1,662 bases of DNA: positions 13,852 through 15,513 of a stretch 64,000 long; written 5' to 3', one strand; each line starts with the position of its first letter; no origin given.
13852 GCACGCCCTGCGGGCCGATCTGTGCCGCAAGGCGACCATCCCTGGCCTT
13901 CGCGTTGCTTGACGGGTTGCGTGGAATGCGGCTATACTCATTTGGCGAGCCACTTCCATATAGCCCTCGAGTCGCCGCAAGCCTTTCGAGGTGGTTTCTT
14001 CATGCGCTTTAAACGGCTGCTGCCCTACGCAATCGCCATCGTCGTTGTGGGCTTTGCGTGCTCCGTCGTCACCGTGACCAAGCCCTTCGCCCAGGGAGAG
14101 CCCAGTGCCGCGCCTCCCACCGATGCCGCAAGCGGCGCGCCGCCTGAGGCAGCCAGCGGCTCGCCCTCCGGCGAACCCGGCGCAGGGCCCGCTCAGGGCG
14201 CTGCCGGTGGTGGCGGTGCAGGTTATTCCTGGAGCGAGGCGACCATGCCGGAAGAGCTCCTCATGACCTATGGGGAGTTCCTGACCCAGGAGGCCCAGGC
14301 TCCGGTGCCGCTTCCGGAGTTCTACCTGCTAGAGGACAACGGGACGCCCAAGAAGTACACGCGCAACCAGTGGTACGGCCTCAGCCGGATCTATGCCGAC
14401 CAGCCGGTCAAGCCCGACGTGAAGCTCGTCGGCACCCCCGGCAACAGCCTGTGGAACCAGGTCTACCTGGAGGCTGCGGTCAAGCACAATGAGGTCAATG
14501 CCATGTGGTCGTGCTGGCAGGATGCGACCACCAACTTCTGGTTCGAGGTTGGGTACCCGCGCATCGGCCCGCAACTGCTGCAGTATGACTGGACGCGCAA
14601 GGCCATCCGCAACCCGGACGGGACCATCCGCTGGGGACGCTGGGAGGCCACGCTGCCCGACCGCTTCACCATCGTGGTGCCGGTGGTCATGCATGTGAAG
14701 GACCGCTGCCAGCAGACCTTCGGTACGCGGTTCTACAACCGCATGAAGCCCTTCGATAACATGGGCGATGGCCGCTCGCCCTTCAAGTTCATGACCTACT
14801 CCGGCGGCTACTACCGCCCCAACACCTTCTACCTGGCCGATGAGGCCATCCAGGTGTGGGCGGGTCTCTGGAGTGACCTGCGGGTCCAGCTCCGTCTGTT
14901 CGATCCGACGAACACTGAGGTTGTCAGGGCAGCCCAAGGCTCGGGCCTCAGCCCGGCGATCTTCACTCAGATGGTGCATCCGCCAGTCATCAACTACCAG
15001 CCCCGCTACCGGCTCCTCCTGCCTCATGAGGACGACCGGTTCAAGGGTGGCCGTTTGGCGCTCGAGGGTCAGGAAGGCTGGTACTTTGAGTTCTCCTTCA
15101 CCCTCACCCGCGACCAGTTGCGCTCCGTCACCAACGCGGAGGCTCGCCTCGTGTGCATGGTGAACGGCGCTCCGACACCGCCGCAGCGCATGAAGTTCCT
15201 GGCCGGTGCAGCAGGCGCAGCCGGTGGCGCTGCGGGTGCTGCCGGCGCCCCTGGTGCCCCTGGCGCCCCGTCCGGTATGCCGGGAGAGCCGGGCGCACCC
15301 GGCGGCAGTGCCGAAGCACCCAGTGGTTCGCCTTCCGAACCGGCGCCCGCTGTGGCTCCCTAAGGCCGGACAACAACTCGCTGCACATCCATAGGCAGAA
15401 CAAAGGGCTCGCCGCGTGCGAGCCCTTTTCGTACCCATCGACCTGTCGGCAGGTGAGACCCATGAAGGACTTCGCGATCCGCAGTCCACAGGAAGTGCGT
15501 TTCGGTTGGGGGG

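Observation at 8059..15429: Three-gene locus of secreted Met/Gly/Pro/Ala low-complexity proteins with no recognisable family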

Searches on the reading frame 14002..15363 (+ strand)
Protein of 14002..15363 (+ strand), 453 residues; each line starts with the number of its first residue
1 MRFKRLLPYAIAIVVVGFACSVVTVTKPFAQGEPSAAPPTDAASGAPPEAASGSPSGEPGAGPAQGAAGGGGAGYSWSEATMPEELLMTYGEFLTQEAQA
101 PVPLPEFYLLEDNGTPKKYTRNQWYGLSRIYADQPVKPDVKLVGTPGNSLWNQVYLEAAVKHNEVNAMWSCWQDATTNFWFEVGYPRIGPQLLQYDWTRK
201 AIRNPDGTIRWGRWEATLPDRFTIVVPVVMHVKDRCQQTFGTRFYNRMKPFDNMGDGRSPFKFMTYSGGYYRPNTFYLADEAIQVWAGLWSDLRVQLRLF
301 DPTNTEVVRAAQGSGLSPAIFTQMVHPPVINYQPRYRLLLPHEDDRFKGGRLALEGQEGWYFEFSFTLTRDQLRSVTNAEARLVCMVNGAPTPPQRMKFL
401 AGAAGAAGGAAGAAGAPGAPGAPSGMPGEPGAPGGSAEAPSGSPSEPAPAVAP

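Call 3: search_protein_families(library=pfam, proteins=[window:14002-15363:+], max_evalue=1)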
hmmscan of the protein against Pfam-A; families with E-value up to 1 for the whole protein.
window:14002-15363:+ (453 aa): 0 families

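Call 4: search_protein_families(library=ncbifam, proteins=[window:14002-15363:+], max_evalue=1)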
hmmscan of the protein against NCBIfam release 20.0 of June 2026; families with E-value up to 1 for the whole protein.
window:14002-15363:+ (453 aa): 0 families

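Call 6: find_homologous_proteins(query=window:14002-15363:+)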
Query window:14002-15363:+ (453 aa): 17 proteins with E <= 0.001 among 8000 candidates.
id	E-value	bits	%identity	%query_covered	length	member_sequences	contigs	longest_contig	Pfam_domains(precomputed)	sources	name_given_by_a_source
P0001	0.0e+0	1055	100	100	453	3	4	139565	-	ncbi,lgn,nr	ncbi:hypothetical protein LLH03_14500 [bacterium]|nr:hypothetical protein [bacterium]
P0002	7.5e-213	726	99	69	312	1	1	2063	-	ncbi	ncbi:MAG: hypothetical protein ABFE07_04380, partial [Armatimonadia bacterium]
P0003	1.1e-184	633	63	98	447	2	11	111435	-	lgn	-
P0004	7.1e-178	611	66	88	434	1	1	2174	-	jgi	jgi:hypothetical protein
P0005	1.3e-177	610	62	93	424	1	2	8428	-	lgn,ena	-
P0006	7.4e-176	604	62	98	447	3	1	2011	-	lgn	-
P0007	8.2e-172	591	60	96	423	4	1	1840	-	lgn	-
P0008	9.1e-172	590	63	89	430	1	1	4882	-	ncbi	-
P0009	3.0e-171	589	61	93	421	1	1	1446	-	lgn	-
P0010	6.7e-171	588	61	92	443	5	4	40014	-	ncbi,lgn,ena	-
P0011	5.3e-165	568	61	88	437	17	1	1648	-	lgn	-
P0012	6.1e-162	558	59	93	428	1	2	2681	-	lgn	-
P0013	8.8e-159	548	67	73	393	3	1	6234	-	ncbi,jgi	-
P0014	5.5e-138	479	49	89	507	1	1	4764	-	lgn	-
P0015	1.3e-134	468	55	73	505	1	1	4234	-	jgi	jgi:hypothetical protein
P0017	1.0e-69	254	37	69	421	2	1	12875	-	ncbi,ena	-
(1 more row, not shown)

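Call 9: find_related_loci(query=A1, collection=genome_contigs, flank=10000)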
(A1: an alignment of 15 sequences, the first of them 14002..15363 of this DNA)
Query A1 (453 aa) in genome_contigs; peptide patterns used: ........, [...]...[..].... (x = any residue, [..] = any of these).
87 stretches matched a pattern; 5 encode a relative of the query (tblastn E <= 1e-3); 5 distinct loci.
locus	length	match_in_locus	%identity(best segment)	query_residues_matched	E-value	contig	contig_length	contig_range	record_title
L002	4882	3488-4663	63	1-402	4e-164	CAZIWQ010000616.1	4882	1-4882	MAG TPA_asm: uncultured Armatimonadia bacterium isolate binchicken_co66_209 genome assembly, contig: NODE_24299_length_4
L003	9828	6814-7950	61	1-400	2e-156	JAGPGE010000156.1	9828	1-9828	MAG: Armatimonadota bacterium isolate Gw_SlDig_bin_68 Gw_SlDig_13812_length_9828_cov_4.891042, whole genome shotgun sequ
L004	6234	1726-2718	67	69-401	4e-156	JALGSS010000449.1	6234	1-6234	MAG: Candidatus Zipacnadia bacterium isolate AB_3033_Bin_153 AB_3033_Bin_153_scaffold_37142, whole genome shotgun sequen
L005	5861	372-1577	62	1-404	2e-155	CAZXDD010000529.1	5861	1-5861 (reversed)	MAG TPA_asm: uncultured Armatimonadia bacterium isolate binchicken_co43_19 genome assembly, contig: NODE_23651_length_58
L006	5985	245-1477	61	1-415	4e-154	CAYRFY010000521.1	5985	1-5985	MAG TPA_asm: uncultured Armatimonadia bacterium isolate binchicken_co39_10 genome assembly, contig: NODE_28426_length_59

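Call 20: search_solved_structures(query=A1, max_evalue=1)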
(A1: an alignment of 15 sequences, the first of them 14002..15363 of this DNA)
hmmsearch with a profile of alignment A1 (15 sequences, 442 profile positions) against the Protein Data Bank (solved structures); distinct sequences matched with E-value up to 1: 0.

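Call 29: predict_structure(alignment_id=A1)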
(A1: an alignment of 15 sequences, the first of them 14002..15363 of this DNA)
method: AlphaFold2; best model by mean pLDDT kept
length: 453 residues; sequences in the alignment: 15
mean_pLDDT: 61.2   pTM: 0.49
mean pLDDT of the five models: 61.2, 60.2, 60.2, 58.5, 57.0
residues with pLDDT >= 90: 49; 70-90: 137; 50-70: 74; < 50: 193
segments of 3 or more residues with pLDDT < 50: 24-80, 86-88, 90-92, 98-110, 119-147, 191-215, 394-448, 450-452
pLDDT, mean of each block of 10 residues (from residue 1): 74 80 44 35 37 41 35 38 51 46 44 54 36 38 46 60 82 89 75 45 41 54 85 89 92 84 90 90 88 89 89 89 85 56 58 77 87 84 74 39 25 31 36 38 42 41
secondary structure, 60 per line:
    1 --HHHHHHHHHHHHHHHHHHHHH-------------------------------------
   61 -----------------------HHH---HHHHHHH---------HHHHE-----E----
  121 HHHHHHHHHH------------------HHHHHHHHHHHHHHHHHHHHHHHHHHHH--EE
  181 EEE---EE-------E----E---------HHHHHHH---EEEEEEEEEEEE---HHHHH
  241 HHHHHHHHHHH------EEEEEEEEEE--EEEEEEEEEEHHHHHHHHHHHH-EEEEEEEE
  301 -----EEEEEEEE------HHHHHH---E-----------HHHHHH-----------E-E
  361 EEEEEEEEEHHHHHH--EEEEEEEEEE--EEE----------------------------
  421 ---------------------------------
elements in order: H3-23 H90-96 H106-109 H121-130 H149-176 E179-183 H211-217 E221-232 H236-251 E258-267 E270-279 H280-291 E293-300 E306-313 H320-325 H341-346 E360-369 H370-375 E378-387 E390-392
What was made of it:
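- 14002..15363 (+): p3, 453 aa. Layout: N-terminal hydrophobic helix plus the conserved motif VT(K/Q)PFAQ (residues 1-31; probably a signal anchor); G/P/A/S tract 32-76 (nt 14095-14229); conserved alpha/beta core 77-398 (nt 14230-15195); G/A/P tail 399-453 (nt 15196-15360). AF2 model: core pLDDT 75-92, tracts below 50 (call 29).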

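Call 57: find_encoding_contigs(protein=P0017, flank=10000, max_places=2)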
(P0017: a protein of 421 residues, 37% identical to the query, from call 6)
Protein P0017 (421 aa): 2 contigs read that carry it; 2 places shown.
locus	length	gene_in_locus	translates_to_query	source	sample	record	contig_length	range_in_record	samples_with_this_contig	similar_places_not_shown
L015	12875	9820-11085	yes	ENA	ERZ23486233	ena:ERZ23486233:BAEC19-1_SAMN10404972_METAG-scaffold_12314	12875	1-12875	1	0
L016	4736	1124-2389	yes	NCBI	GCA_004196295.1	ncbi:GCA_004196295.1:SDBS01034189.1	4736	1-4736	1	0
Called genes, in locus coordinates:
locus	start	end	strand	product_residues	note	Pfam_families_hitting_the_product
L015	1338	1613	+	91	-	PF11699:CENP-C_C (weak), PF07883:Cupin_2, PF02311:AraC_binding (weak)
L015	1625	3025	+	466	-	PF00465:Fe-ADH (weak), PF13685:Fe-ADH_2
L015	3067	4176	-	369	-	PF00248:Aldo_ket_red, PF13183:Fer4_8 (weak), PF13187:Fer4_9, PF13534:Fer4_17 (weak)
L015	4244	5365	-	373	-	PF00089:Trypsin, PF13365:Trypsin_2, PF00595:PDZ (weak), PF13180:PDZ_2, PF14685:PDZ_Tricorn (weak), PF17820:PDZ_6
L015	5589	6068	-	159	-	PF00885:DMRL_synthase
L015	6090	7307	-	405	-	PF00926:DHBP_synthase, PF00925:GTP_cyclohydro2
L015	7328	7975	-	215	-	PF00677:Lum_binding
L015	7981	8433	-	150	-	PF01872:RibD_C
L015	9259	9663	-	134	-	-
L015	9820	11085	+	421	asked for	-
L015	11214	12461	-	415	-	PF02812:ELFV_dehydrog_N, PF00208:ELFV_dehydrog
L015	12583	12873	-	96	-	?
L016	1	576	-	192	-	?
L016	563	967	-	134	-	-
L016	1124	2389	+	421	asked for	-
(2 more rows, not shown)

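Call 58: find_encoding_contigs(protein=P0010, flank=10000, max_places=2)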
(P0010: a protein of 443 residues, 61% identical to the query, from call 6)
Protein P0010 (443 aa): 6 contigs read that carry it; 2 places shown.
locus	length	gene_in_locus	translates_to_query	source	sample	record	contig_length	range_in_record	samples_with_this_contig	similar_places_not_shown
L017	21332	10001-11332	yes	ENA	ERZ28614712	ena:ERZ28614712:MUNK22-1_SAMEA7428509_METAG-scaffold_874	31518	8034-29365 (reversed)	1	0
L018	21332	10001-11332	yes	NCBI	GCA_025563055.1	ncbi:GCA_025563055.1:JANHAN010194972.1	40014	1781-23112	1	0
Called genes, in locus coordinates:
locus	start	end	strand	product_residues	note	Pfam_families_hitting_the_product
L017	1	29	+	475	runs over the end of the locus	PF05402:PqqD (weak), PF04055:Radical_SAM, PF13186:SPASM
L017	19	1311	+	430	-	PF04055:Radical_SAM (faint), PF13186:SPASM (weak)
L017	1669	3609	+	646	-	-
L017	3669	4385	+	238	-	PF08241:Methyltransf_11, PF13649:Methyltransf_25 (weak)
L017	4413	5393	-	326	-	PF01408:GFO_IDH_MocA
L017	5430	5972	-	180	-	-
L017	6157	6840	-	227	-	-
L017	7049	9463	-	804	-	PF20437:LonC_helical, PF13654:AAA_32, PF20436:LonB_AAA-LID, PF05362:Lon_C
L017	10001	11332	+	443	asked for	-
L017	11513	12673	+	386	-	PF00465:Fe-ADH, PF13685:Fe-ADH_2, PF25137:ADH_Fe_C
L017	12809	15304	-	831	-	PF00521:DNA_topoisoIV, PF03989:DNA_gyraseA_C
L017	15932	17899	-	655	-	PF02518:HATPase_c, PF00204:DNA_gyraseB, PF01751:Toprim, PF00986:DNA_gyraseB_C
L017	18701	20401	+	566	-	PF05448:AXE1, PF00561:Abhydrolase_1 (weak), PF01738:DLH (weak), PF08840:BAAT_C (weak)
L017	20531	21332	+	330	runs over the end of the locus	PF01408:GFO_IDH_MocA, PF02894:GFO_IDH_MocA_C, PF22725:GFO_IDH_MocA_C3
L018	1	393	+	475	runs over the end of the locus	PF05402:PqqD (weak), PF04055:Radical_SAM, PF13186:SPASM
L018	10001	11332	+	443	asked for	-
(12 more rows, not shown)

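Call 95: search_protein_families(library=pfam, alignment_id=A1, max_evalue=1)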
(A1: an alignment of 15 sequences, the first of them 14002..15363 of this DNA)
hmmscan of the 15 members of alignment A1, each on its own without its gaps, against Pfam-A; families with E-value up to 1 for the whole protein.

A. member 1, window:14002-15363:+ (453 aa): 0 families

B. families by the number of members that match (of 15 scanned): 5 families
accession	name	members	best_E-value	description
PF18422.6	TNFR_16_TM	2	0.2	Tumor necrosis factor receptor member 16 trans-membrane domain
PF21274.3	Rng_hyd_C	1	0.031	Aromatic-ring hydroxylase, C-terminal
PF07739.18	TipAS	1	0.089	TipAS antibiotic-recognition domain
PF10841.13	DUF2644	1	0.16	Protein of unknown function (DUF2644)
PF07105.16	DUF1367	1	0.32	Protein of unknown function (DUF1367)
